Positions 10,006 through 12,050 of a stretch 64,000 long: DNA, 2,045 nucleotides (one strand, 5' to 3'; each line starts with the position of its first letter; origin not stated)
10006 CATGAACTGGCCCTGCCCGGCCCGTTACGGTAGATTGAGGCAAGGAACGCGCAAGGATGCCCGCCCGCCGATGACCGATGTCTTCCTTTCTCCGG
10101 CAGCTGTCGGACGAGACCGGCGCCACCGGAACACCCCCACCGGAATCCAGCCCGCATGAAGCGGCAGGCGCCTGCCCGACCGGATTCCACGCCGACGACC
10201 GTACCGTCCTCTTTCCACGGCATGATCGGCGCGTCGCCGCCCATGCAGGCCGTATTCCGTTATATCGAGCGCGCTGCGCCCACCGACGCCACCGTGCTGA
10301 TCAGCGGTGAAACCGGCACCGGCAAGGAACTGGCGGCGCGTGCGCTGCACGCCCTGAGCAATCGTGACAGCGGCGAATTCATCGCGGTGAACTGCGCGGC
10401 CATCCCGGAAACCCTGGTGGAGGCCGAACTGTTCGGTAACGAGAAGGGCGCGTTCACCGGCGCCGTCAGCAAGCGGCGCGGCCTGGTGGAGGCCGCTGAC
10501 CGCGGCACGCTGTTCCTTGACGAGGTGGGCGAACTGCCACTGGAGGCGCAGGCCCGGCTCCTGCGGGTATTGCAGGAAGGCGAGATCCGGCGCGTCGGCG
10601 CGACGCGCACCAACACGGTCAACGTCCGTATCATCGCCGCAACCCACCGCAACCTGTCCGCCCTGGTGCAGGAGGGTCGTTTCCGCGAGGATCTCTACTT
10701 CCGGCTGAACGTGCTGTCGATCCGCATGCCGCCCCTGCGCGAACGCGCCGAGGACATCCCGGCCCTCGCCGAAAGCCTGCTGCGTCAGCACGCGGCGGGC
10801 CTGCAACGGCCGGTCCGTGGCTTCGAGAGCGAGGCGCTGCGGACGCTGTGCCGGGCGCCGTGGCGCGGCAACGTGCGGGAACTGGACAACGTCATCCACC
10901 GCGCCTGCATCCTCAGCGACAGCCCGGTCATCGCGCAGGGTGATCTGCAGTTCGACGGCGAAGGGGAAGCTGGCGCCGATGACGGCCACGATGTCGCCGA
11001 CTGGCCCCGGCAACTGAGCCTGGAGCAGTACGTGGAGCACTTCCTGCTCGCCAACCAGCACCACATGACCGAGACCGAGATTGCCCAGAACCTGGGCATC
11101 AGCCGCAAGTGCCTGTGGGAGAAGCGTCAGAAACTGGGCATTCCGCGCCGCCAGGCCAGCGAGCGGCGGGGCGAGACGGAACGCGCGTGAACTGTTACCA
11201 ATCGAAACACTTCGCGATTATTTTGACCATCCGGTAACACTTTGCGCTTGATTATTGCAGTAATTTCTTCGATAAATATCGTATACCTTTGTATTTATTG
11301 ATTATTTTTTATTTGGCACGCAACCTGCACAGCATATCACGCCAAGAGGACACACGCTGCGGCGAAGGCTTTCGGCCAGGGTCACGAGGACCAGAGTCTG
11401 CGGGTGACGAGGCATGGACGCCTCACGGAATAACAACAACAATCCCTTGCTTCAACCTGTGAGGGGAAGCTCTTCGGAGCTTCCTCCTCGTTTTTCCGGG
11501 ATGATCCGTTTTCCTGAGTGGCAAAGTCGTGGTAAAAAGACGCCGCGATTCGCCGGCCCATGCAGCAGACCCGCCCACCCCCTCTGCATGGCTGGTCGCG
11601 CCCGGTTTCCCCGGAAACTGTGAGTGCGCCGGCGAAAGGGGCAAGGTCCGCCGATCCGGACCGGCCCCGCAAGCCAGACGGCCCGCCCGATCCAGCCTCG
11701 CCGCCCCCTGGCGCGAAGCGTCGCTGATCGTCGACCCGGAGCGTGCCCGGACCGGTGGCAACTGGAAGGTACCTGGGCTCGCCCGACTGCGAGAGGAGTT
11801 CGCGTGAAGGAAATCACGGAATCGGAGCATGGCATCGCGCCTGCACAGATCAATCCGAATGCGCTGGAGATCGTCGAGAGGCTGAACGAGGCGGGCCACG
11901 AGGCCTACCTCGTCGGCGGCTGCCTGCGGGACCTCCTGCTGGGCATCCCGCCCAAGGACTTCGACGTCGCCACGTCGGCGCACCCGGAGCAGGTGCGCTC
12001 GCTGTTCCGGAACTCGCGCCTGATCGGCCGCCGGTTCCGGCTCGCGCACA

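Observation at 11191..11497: Candidate sigma-54-driven, CrcZ-like Hfq-sponge sRNA in the spacer between the activator gene and pcnB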

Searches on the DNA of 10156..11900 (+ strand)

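Call 4: search_rna_families(source=window, start=11100, end=11900, threshold=evalue, max_evalue=10, show_alignments=3)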
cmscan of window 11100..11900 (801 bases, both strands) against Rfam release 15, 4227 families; matches with E-value up to 10: 3.
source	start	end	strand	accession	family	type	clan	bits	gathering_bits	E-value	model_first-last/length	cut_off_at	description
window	11458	11496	+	RF04343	Plastid-psbA-2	Cis-reg;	CL00153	16.4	55.8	4.6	1-60/60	no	Plastid-psbA-2 3UTR RNA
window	11510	11557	+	RF01051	c-di-GMP-I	Cis-reg; riboswitch;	CL00126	13.9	35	7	1-87/87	no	c-di-GMP-I riboswitch aptamer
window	11443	11482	+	RF02922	RAGATH-32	Cis-reg;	-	11.4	41.8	9.5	36-71/78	no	RAGATH-32 RNA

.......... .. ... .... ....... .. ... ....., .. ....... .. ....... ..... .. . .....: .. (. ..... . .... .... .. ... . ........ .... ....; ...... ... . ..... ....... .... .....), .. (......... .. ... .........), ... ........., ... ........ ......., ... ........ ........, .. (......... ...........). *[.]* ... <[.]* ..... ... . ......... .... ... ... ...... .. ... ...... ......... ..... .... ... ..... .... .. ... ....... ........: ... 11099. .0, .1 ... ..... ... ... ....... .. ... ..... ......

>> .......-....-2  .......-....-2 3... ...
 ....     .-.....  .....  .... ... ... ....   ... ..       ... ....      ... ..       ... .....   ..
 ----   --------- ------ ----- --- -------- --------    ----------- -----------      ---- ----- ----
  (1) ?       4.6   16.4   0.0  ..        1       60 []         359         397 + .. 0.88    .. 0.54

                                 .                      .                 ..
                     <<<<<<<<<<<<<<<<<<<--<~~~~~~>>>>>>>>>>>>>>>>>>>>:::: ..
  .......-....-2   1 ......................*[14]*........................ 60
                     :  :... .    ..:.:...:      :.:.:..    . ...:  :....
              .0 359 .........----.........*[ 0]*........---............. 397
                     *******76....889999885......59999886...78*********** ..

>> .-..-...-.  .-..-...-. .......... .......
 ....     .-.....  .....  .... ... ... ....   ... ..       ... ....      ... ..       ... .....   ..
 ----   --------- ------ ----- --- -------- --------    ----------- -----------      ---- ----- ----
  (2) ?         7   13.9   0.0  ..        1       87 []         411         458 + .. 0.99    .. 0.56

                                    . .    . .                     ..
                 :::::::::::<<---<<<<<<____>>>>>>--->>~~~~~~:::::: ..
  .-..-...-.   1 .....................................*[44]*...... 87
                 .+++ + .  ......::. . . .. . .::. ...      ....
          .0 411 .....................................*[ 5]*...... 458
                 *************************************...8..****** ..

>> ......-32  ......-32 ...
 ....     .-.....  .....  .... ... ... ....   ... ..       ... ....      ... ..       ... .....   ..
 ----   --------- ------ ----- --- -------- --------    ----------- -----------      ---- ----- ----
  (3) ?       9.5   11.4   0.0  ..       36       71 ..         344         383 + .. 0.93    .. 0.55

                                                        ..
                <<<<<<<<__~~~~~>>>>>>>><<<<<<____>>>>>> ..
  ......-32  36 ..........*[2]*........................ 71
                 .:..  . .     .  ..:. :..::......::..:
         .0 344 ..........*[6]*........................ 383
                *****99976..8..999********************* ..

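Call 18: search_rna_families(sources=[L081, L082, L083, L084], threshold=evalue, max_evalue=1)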
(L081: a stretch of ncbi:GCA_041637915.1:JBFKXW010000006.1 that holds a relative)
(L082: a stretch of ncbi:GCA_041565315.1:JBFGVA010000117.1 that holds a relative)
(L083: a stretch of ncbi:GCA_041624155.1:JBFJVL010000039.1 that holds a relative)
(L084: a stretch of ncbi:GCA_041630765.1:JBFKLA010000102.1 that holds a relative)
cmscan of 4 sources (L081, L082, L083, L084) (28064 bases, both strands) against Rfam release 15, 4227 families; matches with E-value up to 1: 1.
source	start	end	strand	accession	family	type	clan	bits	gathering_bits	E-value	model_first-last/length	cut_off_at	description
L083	4887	4988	+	RF01390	isrG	Gene; sRNA;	-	17.1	100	0.95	1-279/279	no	isrG Hfq binding RNA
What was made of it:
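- Tried and rejected: Rfam at permissive thresholds (calls 4, 18).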

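Call 22: search_rna_families(sources=[L085, L086, L087], threshold=evalue, max_evalue=1, show_alignments=2)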
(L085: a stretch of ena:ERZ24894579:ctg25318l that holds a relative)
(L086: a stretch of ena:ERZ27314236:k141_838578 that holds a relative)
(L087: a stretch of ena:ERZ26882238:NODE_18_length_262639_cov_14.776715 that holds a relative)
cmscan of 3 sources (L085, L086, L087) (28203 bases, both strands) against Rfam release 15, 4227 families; matches with E-value up to 1: 3.
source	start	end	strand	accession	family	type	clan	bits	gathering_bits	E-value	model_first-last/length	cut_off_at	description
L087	5601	6008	+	RF01675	CrcZ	Gene; sRNA;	-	306.2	95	3.2e-85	1-398/398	no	Pseudomonas sRNA CrcZ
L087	5446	5505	+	RF01679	P36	Gene; sRNA;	-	57.2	36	6.7e-09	1-61/61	no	Pseudomonas sRNA P36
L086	5741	6137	+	RF01675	CrcZ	Gene; sRNA;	-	49.7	95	2.8e-10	1-398/398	no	Pseudomonas sRNA CrcZ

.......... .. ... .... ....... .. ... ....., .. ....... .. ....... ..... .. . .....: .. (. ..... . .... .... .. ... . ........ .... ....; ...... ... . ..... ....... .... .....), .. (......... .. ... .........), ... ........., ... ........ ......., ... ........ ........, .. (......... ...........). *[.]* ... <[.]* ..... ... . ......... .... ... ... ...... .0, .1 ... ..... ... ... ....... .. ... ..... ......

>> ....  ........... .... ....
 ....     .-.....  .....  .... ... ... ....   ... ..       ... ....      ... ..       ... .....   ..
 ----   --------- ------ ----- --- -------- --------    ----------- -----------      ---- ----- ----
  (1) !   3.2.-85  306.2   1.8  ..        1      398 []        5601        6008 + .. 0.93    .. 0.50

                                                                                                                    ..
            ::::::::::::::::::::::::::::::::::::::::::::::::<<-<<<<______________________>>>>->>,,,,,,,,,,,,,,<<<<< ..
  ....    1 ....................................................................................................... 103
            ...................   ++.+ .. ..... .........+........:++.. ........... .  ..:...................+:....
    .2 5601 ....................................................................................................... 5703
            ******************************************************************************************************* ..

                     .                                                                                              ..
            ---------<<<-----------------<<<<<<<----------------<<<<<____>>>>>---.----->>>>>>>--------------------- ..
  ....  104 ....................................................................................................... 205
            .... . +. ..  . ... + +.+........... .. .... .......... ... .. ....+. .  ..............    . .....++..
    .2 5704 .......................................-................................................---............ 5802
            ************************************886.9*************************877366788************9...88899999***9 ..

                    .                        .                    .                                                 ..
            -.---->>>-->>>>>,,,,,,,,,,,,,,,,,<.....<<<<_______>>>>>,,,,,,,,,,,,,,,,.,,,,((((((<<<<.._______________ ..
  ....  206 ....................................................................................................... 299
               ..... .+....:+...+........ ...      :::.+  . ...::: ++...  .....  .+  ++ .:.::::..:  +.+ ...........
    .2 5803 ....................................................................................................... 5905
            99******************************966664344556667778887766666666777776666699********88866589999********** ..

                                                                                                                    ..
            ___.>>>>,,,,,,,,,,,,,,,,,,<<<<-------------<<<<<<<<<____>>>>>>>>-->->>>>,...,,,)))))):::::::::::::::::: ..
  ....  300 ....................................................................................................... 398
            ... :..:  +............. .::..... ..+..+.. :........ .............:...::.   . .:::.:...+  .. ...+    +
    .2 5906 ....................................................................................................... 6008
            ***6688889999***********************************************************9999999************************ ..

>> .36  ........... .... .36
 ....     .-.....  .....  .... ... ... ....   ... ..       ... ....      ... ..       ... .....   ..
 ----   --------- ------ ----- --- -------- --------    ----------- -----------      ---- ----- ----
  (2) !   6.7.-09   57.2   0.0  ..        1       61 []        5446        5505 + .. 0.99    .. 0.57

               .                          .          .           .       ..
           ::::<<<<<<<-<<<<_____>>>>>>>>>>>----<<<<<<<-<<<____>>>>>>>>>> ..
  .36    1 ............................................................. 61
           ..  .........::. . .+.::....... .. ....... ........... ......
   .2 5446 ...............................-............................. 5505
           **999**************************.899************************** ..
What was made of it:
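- In Pseudomonas the homologous position encodes a free-standing sRNA (call 22).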

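Call 33: search_rna_families(sources=[L094, L095, L096], threshold=evalue, max_evalue=1)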
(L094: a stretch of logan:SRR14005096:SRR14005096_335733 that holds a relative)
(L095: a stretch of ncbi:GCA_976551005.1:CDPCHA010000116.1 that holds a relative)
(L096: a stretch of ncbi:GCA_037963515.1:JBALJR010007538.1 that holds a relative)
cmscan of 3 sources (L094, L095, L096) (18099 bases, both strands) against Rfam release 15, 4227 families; matches with E-value up to 1: 3.
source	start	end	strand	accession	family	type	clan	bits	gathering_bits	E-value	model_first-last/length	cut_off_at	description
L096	5576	5915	+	RF01675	CrcZ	Gene; sRNA;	-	141.6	95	2.6e-37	1-398/398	no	Pseudomonas sRNA CrcZ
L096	3362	3454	-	RF04012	MIR7532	Gene; miRNA;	-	29.4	100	0.15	1-106/106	no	MIR7532 microRNA precursor family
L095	3948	3979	+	RF01333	CRISPR-DR20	Gene; CRISPR;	-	23.7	42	0.47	1-36/36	no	CRISPR RNA direct repeat element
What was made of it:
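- On CrcZ (Rfam RF01675): Positive controls: L087 at 306 bits, L096 at 142 bits, and Marinobacter L086 at 50 bits (calls 22, 33).
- Rfam CrcZ scores 306, 142 and 50 bits on L087, L096 and L086 respectively (calls 22, 33).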

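Call 56: build_rna_model(alignment_id=A3, structure=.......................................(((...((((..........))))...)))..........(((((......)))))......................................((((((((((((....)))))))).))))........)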
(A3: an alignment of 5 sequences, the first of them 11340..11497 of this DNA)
Model R1 built from alignment A3 (5 sequences, 170 columns); structure: as given.
model positions 157; base pairs 24; branch points 2; effective number of sequences 1.73; information 0.589 bits per position. Calibrated on 0.2 Mb of random sequence (short: E-values are rough).
structure used (alignment columns):
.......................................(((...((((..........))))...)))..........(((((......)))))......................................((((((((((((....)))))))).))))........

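Call 57: search_with_rna_model(model_id=R1, sources=[window, L085, L086, L087, L095, L096, L081, L082, L083, L094], max_evalue=10)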
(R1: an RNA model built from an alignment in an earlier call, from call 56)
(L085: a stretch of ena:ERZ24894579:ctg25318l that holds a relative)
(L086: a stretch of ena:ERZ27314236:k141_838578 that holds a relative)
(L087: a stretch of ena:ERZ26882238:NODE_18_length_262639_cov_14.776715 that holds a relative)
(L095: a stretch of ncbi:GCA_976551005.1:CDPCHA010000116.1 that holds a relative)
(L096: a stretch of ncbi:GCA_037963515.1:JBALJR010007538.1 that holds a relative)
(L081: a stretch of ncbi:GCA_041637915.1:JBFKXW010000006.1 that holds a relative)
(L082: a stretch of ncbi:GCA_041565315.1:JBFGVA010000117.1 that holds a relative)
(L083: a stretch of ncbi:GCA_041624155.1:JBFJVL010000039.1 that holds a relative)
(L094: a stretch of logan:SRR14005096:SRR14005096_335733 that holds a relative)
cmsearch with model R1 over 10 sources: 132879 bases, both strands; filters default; matches with E-value up to 10: 9.
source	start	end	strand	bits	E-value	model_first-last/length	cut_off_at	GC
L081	5116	5273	+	178.8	4.3e-55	1-157/157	no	0.54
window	11340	11497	+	177.2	1.4e-54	1-157/157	no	0.59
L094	1780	1934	+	174.8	8.1e-54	1-157/157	no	0.57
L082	3752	3909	+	147.9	2.7e-45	1-157/157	no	0.55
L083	2642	2803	+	109.7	3.6e-33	1-157/157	no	0.51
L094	1899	1926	-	17.2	0.00083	122-149/157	no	0.61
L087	5828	5981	+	14.9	0.0042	1-157/157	no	0.51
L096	5864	5883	+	10.9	0.08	126-145/157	no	0.8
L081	1734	1793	-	7.9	0.75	94-149/157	no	0.62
